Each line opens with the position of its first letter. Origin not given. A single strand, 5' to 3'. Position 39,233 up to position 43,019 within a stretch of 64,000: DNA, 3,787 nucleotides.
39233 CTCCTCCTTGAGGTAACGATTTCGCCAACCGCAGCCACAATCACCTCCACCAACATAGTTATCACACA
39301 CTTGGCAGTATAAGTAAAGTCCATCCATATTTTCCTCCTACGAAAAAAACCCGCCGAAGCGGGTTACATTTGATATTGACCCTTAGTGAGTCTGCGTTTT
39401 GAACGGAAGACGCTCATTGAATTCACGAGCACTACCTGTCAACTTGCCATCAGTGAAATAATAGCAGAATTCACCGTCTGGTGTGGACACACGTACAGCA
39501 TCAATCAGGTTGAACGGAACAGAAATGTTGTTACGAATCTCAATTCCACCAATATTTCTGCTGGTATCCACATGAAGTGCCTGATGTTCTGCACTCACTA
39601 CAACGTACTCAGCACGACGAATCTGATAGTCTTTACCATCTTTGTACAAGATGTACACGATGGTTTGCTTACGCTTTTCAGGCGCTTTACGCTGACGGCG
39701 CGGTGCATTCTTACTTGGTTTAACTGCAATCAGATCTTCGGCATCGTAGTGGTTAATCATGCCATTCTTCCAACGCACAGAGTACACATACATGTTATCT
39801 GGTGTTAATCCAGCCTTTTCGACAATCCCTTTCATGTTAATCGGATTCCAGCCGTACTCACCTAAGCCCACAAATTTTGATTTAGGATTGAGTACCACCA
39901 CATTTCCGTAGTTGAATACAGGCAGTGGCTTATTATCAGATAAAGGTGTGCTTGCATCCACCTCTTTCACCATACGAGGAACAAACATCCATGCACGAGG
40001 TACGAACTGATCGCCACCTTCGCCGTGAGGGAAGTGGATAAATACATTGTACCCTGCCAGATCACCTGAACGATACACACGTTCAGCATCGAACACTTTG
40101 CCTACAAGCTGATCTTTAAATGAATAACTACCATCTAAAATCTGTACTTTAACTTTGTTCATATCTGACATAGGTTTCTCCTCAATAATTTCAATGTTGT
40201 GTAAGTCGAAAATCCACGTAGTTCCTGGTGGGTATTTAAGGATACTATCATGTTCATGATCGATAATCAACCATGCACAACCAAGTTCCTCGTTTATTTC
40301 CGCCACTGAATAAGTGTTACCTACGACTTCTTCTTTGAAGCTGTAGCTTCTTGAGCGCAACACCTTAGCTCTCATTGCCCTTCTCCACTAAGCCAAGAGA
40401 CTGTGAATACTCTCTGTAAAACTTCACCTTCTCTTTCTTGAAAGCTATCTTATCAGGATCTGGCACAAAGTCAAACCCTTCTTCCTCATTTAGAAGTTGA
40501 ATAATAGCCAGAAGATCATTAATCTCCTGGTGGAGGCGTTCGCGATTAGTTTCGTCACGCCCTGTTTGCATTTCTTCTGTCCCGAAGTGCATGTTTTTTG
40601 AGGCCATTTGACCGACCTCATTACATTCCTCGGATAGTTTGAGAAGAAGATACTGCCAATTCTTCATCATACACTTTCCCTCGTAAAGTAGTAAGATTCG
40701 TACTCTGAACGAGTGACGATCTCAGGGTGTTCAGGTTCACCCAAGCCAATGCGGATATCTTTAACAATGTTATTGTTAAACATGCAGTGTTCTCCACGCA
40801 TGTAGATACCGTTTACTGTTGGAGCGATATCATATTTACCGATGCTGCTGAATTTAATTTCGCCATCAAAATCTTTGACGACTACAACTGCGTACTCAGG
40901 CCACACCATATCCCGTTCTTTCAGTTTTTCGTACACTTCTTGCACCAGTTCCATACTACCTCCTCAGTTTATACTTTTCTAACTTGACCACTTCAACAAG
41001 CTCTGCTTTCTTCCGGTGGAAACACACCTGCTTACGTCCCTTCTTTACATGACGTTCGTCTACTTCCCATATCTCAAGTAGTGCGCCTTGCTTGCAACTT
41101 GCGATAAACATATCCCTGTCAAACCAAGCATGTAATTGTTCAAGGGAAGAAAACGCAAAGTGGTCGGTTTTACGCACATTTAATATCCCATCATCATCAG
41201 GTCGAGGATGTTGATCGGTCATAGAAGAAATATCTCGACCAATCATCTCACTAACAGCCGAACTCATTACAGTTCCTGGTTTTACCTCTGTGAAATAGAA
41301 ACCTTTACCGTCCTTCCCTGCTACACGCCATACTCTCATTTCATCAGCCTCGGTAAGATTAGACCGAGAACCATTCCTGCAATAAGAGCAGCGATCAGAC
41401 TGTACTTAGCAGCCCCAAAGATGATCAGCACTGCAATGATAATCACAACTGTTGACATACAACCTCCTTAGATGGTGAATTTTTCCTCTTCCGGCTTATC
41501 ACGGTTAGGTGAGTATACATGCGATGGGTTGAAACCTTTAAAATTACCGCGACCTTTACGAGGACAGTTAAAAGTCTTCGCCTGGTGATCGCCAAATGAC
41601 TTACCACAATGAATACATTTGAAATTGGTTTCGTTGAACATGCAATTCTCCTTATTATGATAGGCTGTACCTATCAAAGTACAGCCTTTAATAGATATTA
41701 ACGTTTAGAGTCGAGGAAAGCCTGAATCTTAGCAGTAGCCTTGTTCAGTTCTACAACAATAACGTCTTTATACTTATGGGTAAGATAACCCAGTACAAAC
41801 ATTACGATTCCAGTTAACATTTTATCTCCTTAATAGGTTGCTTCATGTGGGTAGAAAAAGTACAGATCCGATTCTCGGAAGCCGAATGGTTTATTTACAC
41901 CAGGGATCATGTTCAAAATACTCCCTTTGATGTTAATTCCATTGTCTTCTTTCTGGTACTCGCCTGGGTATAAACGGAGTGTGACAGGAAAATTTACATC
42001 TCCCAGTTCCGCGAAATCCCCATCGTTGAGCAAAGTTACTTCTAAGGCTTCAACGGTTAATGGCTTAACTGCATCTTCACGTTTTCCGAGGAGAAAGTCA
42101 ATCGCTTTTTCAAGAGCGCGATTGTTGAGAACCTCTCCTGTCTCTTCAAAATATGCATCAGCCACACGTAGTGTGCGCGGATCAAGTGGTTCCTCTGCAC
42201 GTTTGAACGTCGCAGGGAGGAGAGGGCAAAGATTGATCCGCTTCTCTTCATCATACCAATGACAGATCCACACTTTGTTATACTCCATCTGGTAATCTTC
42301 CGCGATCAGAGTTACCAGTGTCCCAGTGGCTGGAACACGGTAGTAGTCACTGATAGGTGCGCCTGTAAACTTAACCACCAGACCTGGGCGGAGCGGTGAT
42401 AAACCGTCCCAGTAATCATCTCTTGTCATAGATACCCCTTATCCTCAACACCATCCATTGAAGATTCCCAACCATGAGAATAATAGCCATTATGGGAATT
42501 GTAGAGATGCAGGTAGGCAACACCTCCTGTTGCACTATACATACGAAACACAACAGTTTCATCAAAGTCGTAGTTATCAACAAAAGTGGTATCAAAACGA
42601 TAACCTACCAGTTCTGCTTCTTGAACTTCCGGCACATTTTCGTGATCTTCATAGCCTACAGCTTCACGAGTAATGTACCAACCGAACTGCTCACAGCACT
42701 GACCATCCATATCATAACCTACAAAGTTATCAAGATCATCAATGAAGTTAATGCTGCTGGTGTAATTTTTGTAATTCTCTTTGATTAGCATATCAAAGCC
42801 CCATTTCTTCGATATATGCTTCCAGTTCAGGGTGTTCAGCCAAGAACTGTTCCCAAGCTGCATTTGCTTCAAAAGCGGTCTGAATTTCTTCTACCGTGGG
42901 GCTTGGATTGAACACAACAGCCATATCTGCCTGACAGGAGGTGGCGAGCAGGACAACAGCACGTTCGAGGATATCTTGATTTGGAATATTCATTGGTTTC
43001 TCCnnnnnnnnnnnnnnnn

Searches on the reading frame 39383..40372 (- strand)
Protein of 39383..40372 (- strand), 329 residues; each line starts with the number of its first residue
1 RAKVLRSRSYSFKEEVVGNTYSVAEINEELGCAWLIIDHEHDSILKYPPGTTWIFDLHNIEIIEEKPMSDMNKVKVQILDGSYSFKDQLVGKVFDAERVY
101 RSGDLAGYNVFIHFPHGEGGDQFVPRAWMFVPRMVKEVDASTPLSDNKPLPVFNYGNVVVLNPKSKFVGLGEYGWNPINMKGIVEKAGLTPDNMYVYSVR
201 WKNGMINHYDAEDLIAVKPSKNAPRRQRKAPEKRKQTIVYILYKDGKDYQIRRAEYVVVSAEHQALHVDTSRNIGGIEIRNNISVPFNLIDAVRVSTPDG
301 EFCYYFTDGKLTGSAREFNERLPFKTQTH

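Call 16: search_protein_families(library=pfam, proteins=[window:39383-40372:-], max_evalue=0.01)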
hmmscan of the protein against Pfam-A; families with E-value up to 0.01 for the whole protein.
window:39383-40372:- (329 aa): 0 families

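Call 20: search_protein_families(library=phrogs, proteins=[window:39383-40372:-], max_evalue=0.001)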
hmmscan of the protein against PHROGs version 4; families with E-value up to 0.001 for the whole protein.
window:39383-40372:- (329 aa): 4 families
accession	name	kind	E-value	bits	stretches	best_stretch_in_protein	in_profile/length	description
phrog_11307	-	unknown function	1.9e-11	45.2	1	153-220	5-71/186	-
phrog_24032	-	unknown function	7e-08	33.7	1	232-312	10-90/107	-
phrog_18715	-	unknown function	1.1e-06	30.1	1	152-220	2-62/128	-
phrog_9469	-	unknown function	6.5e-06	27.1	1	155-215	7-69/113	-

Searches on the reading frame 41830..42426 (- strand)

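Call 19: search_protein_families(library=pfam, proteins=[window:41830-42426:-], max_evalue=0.1)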
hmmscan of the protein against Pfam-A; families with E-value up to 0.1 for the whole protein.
window:41830-42426:- (198 aa): 0 families

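Call 20: search_protein_families(library=phrogs, proteins=[window:41830-42426:-], max_evalue=0.001)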
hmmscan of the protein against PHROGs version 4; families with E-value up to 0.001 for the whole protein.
window:41830-42426:- (198 aa): 1 family
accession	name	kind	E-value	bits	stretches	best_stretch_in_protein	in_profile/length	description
phrog_15762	-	unknown function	2.6e-37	129.3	1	3-192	2-188/199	-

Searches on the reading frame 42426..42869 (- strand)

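Call 19: search_protein_families(library=pfam, proteins=[window:42426-42869:-], max_evalue=0.1)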
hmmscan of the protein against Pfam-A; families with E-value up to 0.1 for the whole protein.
window:42426-42869:- (147 aa): 1 family
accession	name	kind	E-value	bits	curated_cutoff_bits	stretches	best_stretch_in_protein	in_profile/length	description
PF24240.1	DUF7448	-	3.5e-05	24.6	27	1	48-133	26-101/104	Domain of unknown function (DUF7448)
